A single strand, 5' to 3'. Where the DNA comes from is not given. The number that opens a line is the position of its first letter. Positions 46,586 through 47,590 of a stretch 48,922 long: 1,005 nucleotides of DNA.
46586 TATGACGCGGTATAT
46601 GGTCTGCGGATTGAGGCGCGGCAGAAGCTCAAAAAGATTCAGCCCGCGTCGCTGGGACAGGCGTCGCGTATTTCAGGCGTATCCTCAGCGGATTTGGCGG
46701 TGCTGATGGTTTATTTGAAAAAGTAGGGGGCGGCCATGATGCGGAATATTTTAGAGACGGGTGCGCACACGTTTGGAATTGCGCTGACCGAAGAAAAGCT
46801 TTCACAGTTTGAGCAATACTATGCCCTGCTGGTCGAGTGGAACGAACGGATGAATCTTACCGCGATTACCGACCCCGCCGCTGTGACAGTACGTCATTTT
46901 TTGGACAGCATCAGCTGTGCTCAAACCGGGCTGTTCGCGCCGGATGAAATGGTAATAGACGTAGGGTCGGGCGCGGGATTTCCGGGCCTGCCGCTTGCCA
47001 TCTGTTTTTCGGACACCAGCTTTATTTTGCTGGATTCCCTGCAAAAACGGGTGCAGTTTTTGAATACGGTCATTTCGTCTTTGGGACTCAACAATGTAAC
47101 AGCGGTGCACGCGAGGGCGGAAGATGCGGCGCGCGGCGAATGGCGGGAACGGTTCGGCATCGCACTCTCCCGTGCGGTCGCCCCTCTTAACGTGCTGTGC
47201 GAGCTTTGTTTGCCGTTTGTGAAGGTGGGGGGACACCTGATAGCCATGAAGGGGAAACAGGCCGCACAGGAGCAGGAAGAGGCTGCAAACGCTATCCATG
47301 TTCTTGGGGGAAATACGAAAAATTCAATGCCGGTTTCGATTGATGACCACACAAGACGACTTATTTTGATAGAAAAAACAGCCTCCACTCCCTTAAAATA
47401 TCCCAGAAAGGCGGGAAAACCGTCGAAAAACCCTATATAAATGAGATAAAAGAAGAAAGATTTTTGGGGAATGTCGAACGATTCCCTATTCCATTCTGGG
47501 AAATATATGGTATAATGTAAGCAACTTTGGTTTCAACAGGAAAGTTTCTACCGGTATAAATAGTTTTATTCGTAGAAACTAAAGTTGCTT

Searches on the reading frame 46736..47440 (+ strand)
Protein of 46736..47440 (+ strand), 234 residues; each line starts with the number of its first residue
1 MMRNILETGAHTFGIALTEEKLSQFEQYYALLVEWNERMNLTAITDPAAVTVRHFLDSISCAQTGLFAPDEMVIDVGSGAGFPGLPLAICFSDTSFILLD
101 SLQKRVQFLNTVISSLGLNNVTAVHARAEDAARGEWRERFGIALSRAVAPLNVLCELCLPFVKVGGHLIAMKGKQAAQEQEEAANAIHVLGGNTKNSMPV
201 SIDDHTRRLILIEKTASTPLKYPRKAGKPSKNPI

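Call 97: search_protein_families(library=pfam, proteins=[window:46736-47440:+], max_evalue=0.00001)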
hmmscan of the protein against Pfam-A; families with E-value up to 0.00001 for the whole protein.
window:46736-47440:+ (234 aa): 1 family
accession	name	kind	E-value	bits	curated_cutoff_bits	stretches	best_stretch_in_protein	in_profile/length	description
PF02527.21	GidB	-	3.8e-53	180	27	1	22-196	2-172/184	rRNA small subunit methyltransferase G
